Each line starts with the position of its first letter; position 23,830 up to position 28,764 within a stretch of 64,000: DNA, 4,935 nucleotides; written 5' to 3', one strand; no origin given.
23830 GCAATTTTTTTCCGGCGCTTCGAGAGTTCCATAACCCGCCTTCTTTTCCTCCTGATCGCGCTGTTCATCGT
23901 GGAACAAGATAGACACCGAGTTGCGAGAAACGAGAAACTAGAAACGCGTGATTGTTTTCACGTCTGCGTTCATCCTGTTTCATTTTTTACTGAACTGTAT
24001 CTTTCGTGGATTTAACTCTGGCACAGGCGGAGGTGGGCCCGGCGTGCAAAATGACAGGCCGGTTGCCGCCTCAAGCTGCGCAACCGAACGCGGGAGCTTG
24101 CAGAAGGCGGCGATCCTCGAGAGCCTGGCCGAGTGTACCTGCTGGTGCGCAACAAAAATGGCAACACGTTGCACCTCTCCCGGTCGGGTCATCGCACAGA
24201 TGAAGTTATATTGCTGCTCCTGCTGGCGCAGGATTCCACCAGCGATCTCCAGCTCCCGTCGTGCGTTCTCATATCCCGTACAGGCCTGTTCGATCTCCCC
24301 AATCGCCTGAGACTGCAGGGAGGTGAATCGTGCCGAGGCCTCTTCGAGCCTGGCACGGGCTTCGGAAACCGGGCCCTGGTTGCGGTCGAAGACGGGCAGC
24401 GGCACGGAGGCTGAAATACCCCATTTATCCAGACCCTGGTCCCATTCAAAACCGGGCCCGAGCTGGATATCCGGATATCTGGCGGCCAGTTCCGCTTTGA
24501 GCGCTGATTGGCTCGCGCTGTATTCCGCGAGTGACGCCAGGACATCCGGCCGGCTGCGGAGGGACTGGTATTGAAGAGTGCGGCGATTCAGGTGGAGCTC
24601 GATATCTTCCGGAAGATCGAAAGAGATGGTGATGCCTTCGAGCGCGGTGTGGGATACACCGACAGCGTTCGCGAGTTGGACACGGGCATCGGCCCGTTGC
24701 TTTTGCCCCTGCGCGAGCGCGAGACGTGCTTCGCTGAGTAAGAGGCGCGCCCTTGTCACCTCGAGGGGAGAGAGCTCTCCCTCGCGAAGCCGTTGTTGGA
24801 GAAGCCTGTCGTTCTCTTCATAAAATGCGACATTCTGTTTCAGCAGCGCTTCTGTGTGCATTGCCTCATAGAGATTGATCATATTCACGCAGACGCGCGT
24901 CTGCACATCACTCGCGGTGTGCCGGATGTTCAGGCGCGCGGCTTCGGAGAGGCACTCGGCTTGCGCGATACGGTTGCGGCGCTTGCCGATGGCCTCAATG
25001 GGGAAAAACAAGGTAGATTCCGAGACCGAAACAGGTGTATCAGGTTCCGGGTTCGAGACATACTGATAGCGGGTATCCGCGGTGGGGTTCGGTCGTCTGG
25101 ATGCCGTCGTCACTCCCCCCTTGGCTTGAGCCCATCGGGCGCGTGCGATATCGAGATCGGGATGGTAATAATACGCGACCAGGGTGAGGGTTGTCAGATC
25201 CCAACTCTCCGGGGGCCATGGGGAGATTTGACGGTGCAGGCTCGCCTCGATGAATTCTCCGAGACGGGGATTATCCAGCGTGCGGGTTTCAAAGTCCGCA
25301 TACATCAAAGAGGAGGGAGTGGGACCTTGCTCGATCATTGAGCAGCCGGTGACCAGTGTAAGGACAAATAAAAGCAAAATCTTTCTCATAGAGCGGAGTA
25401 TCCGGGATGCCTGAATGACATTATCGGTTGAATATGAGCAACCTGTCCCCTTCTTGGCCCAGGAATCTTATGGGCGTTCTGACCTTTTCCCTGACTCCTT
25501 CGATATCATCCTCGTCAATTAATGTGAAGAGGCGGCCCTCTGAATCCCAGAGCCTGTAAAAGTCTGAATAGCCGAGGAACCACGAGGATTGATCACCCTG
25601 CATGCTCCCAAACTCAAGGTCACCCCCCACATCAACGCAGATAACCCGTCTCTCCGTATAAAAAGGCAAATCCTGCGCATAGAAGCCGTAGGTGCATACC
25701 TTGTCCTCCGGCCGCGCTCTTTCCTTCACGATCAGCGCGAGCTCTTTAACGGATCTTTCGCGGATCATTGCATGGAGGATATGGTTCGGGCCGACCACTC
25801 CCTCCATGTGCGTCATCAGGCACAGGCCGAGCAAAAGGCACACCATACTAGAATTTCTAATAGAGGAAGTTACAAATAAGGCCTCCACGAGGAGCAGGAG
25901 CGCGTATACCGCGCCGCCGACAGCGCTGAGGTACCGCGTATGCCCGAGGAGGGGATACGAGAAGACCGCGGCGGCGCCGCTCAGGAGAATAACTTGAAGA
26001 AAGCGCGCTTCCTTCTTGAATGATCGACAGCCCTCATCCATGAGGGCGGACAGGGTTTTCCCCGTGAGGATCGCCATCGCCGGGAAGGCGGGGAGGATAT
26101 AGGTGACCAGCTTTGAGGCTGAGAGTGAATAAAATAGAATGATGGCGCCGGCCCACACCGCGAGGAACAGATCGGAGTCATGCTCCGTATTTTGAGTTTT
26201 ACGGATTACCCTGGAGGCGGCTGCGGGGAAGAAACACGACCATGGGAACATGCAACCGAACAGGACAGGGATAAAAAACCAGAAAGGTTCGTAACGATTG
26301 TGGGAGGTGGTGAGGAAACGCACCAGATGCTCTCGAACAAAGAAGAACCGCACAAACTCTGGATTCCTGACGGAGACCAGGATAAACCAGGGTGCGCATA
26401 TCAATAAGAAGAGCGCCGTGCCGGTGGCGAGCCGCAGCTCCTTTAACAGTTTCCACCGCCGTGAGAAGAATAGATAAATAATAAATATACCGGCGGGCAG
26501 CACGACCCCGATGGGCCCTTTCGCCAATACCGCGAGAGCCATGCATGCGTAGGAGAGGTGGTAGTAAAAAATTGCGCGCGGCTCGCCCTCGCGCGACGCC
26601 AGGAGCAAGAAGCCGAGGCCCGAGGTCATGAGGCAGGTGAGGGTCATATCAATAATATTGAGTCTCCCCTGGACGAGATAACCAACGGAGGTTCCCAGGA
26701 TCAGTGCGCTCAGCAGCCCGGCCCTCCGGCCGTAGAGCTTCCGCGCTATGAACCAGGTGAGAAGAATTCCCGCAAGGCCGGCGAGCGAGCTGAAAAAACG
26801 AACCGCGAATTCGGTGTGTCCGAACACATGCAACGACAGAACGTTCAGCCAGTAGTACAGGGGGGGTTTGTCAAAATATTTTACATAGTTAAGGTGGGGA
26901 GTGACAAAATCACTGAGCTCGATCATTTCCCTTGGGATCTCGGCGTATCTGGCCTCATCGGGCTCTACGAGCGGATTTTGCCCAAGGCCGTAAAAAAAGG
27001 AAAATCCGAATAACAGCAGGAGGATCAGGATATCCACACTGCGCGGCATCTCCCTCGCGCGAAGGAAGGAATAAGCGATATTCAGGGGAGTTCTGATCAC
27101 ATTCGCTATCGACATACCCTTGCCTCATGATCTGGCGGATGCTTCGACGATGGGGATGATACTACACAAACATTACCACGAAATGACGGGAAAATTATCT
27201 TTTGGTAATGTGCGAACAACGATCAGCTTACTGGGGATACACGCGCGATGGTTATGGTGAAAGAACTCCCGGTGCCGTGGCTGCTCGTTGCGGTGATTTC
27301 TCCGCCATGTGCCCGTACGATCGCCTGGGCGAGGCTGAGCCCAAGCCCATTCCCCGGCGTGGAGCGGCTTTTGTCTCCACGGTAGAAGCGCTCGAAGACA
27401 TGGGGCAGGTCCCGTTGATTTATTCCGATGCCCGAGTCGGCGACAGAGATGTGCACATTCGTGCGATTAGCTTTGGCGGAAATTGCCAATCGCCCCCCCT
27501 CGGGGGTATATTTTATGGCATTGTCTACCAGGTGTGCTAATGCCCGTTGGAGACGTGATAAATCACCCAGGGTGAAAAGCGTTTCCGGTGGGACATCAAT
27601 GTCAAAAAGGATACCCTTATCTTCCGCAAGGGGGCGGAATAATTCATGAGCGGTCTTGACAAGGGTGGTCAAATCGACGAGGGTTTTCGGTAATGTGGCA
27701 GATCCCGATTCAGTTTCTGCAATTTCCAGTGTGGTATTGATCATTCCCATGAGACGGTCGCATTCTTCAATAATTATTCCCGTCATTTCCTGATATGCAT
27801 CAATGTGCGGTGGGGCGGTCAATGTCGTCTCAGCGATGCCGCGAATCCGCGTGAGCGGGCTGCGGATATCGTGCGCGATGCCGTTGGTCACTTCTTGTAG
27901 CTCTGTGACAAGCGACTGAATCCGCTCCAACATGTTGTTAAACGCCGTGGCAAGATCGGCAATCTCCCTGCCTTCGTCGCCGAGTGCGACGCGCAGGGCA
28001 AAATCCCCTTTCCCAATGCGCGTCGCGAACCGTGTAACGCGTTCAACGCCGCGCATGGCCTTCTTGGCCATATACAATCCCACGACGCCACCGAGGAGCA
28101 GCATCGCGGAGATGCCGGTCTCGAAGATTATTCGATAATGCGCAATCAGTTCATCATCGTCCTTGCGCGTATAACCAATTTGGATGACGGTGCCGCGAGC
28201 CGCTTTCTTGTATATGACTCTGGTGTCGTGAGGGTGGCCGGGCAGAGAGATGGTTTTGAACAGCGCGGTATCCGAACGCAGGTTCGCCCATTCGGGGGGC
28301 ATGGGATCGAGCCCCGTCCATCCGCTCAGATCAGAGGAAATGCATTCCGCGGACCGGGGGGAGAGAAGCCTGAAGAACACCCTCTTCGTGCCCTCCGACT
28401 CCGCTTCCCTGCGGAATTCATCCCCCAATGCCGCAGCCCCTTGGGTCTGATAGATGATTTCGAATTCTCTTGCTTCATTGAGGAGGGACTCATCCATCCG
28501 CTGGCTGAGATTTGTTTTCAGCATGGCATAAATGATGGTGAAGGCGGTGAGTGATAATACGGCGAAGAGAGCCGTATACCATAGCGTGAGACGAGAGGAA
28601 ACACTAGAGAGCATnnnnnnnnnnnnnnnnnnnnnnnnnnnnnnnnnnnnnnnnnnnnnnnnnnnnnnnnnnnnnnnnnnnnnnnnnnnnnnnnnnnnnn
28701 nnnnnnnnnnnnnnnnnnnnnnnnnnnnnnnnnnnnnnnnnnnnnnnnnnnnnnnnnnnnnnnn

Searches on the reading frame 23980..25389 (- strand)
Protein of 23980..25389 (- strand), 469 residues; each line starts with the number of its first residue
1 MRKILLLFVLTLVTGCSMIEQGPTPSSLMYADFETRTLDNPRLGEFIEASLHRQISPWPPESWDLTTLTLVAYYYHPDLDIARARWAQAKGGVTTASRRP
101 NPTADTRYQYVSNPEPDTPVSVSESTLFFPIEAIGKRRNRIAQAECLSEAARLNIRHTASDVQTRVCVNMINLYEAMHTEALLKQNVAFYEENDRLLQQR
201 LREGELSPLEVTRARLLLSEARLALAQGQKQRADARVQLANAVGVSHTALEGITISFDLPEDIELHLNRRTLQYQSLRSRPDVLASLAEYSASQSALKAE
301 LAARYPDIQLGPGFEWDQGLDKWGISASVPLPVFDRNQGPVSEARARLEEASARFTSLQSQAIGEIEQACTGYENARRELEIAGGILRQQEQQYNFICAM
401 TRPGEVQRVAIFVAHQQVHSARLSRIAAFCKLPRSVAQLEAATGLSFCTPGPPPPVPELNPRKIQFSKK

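Call 46: search_protein_families(library=pfam, proteins=[window:23980-25389:-], max_evalue=0.00001)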
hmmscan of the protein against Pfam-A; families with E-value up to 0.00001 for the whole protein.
window:23980-25389:- (469 aa): 1 family
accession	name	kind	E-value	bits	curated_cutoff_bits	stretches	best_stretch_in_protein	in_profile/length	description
PF02321.23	OEP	-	1.5e-35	123.2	22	2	271-444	3-187/187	Outer membrane efflux protein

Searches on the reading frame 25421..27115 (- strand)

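Call 46: search_protein_families(library=pfam, proteins=[window:25421-27115:-], max_evalue=0.00001)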
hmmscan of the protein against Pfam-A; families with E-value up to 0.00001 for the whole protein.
window:25421-27115:- (564 aa): 3 families
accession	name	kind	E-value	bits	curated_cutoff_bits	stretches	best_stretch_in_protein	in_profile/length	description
PF13231.12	PMT_2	-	9.1e-24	84.9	26.1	1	82-245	1-159/160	Dolichyl-phosphate-mannose-protein mannosyltransferase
PF02366.24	PMT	-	1.4e-20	74.3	22.7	1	49-256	25-243/245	Dolichyl-phosphate-mannose-protein mannosyltransferase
PF18583.6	Arnt_C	-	6.1e-14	52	26.5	1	461-562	3-102/103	Aminoarabinose transferase C-terminal domain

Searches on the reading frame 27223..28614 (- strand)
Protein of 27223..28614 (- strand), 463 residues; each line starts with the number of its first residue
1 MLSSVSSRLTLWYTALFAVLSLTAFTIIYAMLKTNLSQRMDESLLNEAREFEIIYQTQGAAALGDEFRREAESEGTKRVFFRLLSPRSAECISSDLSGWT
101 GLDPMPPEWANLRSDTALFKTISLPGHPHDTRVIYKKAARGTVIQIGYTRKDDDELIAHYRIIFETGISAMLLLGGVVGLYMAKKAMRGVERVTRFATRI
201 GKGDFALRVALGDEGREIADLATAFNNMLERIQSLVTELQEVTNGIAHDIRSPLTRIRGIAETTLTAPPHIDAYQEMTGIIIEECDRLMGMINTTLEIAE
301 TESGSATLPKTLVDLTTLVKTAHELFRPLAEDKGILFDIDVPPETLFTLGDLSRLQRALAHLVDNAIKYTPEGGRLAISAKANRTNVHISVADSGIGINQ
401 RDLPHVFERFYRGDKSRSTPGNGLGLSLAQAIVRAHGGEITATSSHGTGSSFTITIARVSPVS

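Call 46: search_protein_families(library=pfam, proteins=[window:27223-28614:-], max_evalue=0.00001)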
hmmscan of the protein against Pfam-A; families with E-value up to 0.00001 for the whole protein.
window:27223-28614:- (463 aa): 3 families
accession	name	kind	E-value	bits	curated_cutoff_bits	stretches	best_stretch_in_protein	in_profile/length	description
PF02518.31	HATPase_c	-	1.9e-30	106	26.4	1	350-456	1-107/111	Histidine kinase-, DNA gyrase B-, and HSP90-like ATPase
PF00512.31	HisKA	-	4.8e-11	43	26.9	1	239-304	2-66/66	His Kinase A (phospho-acceptor) domain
PF00672.30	HAMP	-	1.4e-08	35.4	25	1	182-233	2-52/53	HAMP domain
